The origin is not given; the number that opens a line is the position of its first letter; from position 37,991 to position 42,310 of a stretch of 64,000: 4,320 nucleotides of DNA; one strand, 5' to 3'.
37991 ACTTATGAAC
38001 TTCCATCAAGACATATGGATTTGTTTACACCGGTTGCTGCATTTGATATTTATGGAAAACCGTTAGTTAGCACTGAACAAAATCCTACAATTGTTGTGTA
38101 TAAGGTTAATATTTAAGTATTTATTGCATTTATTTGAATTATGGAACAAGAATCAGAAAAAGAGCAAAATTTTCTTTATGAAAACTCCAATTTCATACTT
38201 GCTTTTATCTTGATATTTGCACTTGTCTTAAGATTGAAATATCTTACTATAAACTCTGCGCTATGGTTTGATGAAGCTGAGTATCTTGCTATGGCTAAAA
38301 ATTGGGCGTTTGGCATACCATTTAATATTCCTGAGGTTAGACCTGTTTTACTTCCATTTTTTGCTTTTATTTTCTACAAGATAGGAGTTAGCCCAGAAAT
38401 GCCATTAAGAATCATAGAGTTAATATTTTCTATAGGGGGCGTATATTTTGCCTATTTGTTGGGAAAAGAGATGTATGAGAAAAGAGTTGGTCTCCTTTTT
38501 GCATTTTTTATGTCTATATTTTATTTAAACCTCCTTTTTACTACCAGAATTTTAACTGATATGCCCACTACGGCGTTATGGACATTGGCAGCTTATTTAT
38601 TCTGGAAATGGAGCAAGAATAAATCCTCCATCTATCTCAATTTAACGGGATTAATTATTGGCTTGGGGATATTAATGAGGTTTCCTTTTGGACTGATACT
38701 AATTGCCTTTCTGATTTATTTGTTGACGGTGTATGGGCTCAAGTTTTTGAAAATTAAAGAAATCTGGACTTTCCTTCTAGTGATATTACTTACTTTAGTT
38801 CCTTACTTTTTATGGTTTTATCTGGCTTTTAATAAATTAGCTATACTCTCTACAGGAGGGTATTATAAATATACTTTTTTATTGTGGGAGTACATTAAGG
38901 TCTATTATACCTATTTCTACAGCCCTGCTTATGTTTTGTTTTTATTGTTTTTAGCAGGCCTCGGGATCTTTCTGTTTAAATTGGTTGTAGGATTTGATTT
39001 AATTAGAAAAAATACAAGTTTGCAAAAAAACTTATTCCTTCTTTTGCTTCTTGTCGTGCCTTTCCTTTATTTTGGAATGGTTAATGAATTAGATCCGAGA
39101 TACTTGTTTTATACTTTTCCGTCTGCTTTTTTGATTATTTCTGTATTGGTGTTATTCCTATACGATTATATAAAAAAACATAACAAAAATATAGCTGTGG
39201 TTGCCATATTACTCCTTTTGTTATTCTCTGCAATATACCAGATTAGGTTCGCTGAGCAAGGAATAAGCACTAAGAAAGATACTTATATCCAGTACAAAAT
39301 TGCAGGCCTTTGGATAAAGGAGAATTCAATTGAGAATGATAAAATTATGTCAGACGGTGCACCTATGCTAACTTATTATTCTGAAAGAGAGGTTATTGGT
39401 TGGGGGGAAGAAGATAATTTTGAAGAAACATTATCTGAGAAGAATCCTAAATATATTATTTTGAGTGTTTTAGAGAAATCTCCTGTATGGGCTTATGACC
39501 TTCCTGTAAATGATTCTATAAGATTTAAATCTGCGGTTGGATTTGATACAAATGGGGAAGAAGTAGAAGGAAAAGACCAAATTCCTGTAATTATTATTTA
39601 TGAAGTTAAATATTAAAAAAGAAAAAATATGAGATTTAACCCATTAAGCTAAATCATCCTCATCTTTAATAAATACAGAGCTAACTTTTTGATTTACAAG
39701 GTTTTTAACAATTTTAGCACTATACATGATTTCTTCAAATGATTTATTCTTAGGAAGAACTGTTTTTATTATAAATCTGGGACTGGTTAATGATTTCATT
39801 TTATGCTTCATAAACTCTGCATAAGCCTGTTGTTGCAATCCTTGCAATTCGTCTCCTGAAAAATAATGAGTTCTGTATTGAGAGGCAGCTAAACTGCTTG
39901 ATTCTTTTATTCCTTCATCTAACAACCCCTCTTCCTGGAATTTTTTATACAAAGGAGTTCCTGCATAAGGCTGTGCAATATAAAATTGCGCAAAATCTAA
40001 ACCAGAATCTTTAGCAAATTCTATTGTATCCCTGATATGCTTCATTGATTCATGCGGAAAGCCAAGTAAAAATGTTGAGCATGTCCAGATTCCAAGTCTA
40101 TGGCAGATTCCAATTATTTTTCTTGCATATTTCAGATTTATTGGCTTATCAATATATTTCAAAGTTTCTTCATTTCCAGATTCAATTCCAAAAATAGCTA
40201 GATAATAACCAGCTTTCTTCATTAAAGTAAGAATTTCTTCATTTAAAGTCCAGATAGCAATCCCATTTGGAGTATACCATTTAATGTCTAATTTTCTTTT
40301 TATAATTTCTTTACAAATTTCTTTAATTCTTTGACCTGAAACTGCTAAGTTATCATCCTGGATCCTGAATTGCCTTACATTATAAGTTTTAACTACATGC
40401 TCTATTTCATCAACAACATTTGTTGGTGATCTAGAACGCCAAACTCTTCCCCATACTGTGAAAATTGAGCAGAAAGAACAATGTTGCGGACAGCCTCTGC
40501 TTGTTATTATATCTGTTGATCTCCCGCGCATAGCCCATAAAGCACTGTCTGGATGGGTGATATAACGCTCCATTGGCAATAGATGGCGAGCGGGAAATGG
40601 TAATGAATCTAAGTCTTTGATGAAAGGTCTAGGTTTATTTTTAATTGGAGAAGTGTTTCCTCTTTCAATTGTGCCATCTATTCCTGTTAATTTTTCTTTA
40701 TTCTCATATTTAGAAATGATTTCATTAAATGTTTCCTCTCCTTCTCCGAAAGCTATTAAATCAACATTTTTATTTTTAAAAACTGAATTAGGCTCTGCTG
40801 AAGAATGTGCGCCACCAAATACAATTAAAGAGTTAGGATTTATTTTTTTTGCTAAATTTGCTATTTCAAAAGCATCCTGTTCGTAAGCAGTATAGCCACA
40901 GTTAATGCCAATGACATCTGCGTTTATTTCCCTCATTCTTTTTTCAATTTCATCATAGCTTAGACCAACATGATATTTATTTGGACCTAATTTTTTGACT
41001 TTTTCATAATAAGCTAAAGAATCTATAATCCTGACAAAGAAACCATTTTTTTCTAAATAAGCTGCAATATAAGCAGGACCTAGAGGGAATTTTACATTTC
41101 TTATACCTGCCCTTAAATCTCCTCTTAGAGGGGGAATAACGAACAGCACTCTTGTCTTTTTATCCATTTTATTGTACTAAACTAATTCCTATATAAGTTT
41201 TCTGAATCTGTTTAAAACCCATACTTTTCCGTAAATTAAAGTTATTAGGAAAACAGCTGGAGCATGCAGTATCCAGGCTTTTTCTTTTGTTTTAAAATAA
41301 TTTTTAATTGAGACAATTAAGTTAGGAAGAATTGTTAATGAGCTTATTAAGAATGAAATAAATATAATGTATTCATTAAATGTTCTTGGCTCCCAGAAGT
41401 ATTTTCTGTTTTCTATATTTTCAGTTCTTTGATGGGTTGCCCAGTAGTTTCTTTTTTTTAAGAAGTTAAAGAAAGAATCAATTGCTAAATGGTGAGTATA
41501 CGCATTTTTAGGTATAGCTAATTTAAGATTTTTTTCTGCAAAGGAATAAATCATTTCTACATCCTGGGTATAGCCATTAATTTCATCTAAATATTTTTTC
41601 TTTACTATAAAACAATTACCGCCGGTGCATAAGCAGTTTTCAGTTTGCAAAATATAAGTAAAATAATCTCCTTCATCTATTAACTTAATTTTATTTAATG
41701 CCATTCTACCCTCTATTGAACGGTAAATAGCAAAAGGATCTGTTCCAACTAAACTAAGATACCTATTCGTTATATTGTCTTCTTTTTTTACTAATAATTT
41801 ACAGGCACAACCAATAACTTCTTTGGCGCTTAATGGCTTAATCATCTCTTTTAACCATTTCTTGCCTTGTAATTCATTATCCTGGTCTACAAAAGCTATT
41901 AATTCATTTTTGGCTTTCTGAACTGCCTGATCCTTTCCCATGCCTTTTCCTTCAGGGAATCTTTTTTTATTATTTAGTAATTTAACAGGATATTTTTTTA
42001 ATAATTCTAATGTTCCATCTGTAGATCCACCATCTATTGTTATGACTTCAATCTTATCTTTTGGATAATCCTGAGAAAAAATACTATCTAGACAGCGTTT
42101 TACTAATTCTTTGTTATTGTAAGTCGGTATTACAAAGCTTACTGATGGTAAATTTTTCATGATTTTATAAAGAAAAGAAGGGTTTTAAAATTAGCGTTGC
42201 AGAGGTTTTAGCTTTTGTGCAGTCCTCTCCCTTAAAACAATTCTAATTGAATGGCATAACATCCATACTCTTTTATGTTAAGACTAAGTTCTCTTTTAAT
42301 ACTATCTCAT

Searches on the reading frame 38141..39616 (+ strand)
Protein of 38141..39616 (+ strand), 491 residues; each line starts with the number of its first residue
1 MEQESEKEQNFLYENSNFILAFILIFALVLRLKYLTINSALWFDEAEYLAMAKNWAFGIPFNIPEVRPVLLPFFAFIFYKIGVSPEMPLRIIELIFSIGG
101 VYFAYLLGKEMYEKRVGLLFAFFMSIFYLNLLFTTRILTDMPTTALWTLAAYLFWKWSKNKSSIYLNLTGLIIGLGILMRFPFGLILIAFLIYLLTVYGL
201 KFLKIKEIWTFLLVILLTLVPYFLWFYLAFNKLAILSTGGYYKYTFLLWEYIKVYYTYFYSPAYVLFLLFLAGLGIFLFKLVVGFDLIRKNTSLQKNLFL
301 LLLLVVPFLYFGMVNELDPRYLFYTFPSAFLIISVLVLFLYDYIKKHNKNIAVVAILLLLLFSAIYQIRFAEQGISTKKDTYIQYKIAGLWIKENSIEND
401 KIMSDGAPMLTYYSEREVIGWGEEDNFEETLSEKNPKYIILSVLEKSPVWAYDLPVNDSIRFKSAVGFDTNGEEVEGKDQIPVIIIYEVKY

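Call 8: search_protein_families(library=pfam, proteins=[window:38141-39616:+], max_evalue=0.01)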
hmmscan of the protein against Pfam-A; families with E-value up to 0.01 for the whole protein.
window:38141-39616:+ (491 aa): 2 families
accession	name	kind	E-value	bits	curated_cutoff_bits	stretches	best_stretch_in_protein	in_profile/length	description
PF13231.12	PMT_2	-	7.1e-17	62.5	26.1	1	67-225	2-160/160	Dolichyl-phosphate-mannose-protein mannosyltransferase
PF02366.24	PMT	-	5.2e-07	29.9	22.7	1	78-234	74-240/245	Dolichyl-phosphate-mannose-protein mannosyltransferase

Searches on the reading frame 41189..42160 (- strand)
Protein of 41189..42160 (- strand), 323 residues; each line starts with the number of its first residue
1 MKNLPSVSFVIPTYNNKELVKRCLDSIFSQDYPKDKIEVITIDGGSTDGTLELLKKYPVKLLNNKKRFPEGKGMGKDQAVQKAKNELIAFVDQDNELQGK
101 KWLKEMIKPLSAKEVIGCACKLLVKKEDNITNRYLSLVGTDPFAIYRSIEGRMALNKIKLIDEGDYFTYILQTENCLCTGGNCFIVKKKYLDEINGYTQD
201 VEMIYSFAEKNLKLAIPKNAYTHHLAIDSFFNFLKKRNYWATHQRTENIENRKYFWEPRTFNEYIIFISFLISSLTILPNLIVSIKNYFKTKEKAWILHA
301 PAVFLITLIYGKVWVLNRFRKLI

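Call 8: search_protein_families(library=pfam, proteins=[window:41189-42160:-], max_evalue=0.01)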
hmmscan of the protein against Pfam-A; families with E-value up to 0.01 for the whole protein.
window:41189-42160:- (323 aa): 3 families
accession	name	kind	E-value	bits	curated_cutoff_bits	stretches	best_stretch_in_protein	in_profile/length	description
PF00535.33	Glycos_transf_2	-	2.6e-25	89.7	23.3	1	8-146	1-132/168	Glycosyl transferase family 2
PF13641.12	Glyco_tranf_2_3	-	3.7e-12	47.2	27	1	5-241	1-228/230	Glycosyltransferase like family 2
PF10111.15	Glyco_tranf_2_2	-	4.9e-05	23.4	27.3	1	8-108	1-104/276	Glycosyltransferase like family 2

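Call 78: list_cluster_members(proteins=[window:41192-42160:-, window:43386-44513:-])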
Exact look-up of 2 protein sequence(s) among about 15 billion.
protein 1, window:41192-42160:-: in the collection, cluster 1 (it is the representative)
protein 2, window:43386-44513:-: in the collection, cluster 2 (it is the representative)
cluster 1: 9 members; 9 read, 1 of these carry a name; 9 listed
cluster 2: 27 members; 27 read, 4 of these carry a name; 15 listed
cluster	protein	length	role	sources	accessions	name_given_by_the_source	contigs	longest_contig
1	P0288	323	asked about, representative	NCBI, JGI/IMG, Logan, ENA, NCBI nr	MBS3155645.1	glycosyltransferase family 2 protein [Candidatus Woesearchaeota archaeon]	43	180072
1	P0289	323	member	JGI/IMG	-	-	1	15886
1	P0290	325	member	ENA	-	-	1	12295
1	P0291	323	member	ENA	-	-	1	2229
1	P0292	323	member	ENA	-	-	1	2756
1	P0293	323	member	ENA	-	-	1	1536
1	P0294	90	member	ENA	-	-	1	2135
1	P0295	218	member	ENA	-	-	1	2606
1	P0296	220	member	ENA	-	-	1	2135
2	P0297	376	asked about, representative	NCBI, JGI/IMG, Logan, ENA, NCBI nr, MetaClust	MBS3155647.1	SPASM domain-containing protein [Candidatus Woesearchaeota archaeon] | \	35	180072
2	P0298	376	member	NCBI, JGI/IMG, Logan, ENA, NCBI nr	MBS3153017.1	SPASM domain-containing protein [Candidatus Woesearchaeota archaeon]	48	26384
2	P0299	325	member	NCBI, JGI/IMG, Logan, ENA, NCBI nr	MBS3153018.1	glycosyltransferase family 2 protein [Candidatus Woesearchaeota archaeon]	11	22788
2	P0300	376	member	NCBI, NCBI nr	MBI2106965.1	SPASM domain-containing protein [Candidatus Woesearchaeota archaeon]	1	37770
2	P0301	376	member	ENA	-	-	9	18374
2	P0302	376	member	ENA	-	-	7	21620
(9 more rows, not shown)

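Call 79: find_encoding_contigs(protein=P0298, flank=4000, max_places=4)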
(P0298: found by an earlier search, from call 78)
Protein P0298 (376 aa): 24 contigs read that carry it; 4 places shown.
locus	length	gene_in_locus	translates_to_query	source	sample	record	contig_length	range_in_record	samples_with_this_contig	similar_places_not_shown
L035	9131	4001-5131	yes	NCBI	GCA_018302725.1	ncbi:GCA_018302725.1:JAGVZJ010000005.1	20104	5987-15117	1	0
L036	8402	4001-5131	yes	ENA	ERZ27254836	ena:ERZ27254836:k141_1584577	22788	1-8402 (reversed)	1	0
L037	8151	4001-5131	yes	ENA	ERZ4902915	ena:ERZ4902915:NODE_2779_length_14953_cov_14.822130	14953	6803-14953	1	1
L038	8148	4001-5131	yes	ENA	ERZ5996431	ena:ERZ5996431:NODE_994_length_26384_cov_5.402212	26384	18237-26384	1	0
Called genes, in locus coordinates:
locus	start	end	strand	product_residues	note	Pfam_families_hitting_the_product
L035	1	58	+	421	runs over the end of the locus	PF01554:MatE (faint), PF01943:Polysacc_synt, PF13440:Polysacc_synt_3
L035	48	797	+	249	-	PF00535:Glycos_transf_2, PF10111:Glyco_tranf_2_2, PF13641:Glyco_tranf_2_3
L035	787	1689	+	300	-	PF10111:Glyco_tranf_2_2 (weak), PF13641:Glyco_tranf_2_3, PF00535:Glycos_transf_2, PF13632:Glyco_trans_2_3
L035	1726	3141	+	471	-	PF02310:B12-binding, PF04055:Radical_SAM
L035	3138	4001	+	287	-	PF01073:3Beta_HSD, PF01370:Epimerase, PF02719:Polysacc_synt_2, PF04321:RmlD_sub_bind, PF05368:NmrA, PF13460:NAD_binding_10, PF16363:GDP_Man_Dehyd (weak), PF07993:NAD_binding_4 (weak)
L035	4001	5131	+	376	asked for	PF04055:Radical_SAM, PF13186:SPASM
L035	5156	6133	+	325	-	PF00535:Glycos_transf_2, PF13641:Glyco_tranf_2_3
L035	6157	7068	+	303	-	PF02310:B12-binding, PF04055:Radical_SAM (weak)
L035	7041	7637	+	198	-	PF04055:Radical_SAM (weak)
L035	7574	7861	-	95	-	-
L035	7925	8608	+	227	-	PF00293:NUDIX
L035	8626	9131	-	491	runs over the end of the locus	PF13231:PMT_2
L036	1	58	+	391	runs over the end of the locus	PF01554:MatE (faint), PF01943:Polysacc_synt (weak), PF13440:Polysacc_synt_3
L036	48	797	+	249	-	PF00535:Glycos_transf_2, PF10111:Glyco_tranf_2_2, PF13641:Glyco_tranf_2_3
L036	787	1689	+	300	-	PF10111:Glyco_tranf_2_2 (weak), PF13641:Glyco_tranf_2_3, PF00535:Glycos_transf_2, PF13632:Glyco_trans_2_3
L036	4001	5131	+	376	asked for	PF04055:Radical_SAM, PF13186:SPASM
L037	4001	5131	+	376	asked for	PF04055:Radical_SAM, PF13186:SPASM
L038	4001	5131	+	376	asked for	PF04055:Radical_SAM, PF13186:SPASM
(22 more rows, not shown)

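Call 80: find_encoding_contigs(protein=P0289, flank=4000, max_places=2)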
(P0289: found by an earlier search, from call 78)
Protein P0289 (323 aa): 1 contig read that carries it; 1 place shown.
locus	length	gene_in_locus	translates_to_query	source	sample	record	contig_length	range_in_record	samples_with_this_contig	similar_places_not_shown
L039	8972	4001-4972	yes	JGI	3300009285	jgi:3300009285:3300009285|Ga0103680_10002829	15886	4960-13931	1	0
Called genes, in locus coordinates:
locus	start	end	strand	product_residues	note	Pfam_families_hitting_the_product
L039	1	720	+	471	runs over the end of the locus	PF02310:B12-binding, PF04055:Radical_SAM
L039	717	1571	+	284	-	PF01073:3Beta_HSD, PF01370:Epimerase, PF04321:RmlD_sub_bind, PF05368:NmrA, PF13460:NAD_binding_10, PF16363:GDP_Man_Dehyd, PF02719:Polysacc_synt_2, PF07993:NAD_binding_4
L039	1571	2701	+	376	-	PF04055:Radical_SAM, PF13186:SPASM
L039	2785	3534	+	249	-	-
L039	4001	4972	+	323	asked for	PF00535:Glycos_transf_2, PF13641:Glyco_tranf_2_3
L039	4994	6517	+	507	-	PF02310:B12-binding, PF04055:Radical_SAM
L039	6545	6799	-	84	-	-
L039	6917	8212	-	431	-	PF09594:GT87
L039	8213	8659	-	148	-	PF01035:DNA_binding_1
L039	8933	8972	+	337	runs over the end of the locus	PF21088:MS_channel_1st, PF00924:MS_channel_2nd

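Call 83: find_encoding_contigs(protein=P0290, flank=5000, max_places=2)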
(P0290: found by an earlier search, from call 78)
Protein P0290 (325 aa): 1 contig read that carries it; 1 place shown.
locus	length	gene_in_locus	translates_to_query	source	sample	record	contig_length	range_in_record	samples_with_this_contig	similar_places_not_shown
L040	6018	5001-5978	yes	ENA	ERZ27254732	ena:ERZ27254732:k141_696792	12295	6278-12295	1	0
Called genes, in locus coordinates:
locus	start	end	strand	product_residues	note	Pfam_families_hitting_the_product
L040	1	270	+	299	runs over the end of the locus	PF10111:Glyco_tranf_2_2 (weak), PF00535:Glycos_transf_2, PF13641:Glyco_tranf_2_3, PF13632:Glyco_trans_2_3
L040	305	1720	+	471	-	PF02310:B12-binding, PF04055:Radical_SAM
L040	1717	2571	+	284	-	PF01073:3Beta_HSD, PF01370:Epimerase, PF04321:RmlD_sub_bind, PF05368:NmrA, PF13460:NAD_binding_10, PF16363:GDP_Man_Dehyd, PF02719:Polysacc_synt_2, PF07993:NAD_binding_4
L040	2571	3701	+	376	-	PF04055:Radical_SAM, PF13186:SPASM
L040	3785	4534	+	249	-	-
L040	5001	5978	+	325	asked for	PF00535:Glycos_transf_2, PF13641:Glyco_tranf_2_3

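Call 84: find_encoding_contigs(protein=P0291, flank=3000, max_places=2)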
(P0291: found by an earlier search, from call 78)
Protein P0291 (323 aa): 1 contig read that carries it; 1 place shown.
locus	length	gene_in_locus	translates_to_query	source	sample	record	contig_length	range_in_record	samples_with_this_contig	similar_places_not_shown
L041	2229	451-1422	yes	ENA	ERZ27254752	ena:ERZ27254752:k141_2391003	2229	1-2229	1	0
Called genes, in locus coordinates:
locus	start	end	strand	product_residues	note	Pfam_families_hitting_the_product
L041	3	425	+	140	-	?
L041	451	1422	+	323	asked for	PF00535:Glycos_transf_2, PF13641:Glyco_tranf_2_3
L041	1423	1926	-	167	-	-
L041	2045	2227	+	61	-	?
